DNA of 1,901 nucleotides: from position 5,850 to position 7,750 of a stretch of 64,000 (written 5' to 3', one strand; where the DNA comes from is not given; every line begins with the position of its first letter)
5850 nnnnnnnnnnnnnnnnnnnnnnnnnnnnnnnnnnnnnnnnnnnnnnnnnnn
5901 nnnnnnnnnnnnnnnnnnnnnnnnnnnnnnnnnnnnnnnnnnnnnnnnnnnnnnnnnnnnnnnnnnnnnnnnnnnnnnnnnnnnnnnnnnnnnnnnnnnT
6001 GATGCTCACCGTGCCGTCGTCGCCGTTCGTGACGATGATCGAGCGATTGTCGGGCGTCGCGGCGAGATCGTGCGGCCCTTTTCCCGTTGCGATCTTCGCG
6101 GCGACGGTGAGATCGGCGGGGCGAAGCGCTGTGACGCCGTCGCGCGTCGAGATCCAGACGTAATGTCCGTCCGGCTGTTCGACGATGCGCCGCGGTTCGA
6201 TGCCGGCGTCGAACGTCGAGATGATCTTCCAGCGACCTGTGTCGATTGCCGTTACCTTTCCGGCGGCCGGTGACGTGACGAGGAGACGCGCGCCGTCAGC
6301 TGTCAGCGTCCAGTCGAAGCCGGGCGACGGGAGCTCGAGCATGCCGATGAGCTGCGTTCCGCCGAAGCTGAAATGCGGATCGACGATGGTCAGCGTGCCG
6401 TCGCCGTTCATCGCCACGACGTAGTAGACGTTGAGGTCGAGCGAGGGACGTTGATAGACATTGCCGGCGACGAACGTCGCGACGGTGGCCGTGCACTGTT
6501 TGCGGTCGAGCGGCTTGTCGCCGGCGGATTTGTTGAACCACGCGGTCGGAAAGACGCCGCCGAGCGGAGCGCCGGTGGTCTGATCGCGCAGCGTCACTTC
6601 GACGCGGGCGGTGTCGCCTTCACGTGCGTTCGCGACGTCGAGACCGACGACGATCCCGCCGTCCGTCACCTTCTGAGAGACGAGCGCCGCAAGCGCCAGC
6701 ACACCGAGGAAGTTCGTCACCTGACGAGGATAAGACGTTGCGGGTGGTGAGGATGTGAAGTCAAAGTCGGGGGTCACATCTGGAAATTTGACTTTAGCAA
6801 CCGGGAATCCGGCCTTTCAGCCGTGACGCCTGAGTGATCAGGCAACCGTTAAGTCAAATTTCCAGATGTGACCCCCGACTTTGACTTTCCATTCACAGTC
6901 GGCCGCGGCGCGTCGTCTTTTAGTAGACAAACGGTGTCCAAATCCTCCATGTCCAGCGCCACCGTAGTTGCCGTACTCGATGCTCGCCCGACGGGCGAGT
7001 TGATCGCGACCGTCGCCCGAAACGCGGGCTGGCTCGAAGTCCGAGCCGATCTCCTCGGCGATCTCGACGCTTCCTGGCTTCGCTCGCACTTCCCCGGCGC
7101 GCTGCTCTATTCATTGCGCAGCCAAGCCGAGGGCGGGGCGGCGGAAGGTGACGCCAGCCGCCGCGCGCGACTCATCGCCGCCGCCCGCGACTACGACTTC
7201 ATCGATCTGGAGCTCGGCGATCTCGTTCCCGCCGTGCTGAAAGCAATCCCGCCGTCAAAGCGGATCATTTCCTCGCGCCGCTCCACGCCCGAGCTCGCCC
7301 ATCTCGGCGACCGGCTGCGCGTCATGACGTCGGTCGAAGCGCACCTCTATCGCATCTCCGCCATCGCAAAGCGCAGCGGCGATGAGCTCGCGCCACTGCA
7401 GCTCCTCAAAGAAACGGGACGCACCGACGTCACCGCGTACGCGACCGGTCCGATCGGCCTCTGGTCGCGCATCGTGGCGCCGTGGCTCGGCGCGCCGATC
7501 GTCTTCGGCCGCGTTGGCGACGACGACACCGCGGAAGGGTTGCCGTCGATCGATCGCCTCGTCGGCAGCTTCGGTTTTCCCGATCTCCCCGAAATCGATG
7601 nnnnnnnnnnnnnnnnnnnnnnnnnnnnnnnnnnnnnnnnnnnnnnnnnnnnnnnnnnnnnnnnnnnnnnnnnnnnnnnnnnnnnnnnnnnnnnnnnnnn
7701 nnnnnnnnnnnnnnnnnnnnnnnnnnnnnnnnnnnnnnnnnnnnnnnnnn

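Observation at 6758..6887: Perfect 37-bp inverted repeat between divergent genes: candidate invertible switch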

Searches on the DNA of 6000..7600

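Call 6: search_rna_families(source=window, start=6000, end=7600, threshold=evalue, max_evalue=10)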
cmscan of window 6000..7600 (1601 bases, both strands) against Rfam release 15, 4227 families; matches with E-value up to 10: 5.
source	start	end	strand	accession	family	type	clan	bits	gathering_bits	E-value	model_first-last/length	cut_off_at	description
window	6286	6347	-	RF00520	ybhL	Cis-reg; leader;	-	17.1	50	9.4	1-73/73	no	ybhL leader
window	6463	6526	+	RF00787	mir-288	Gene; miRNA;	-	16.8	60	8.3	1-96/96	no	mir-288 microRNA precursor family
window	7438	7493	+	RF01781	ASdes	Gene; sRNA;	-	15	40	4.9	1-68/68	no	ASdes TB sRNA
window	6713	6730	+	RF02044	CDKN2B-AS_2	Gene; lncRNA;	-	13.9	50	6.7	1-46/46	no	CDKN2B antisense RNA 1 convserved region 2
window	7027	7051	+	RF01753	psbNH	Cis-reg;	-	13.2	45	5.9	29-55/60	no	psbNH RNA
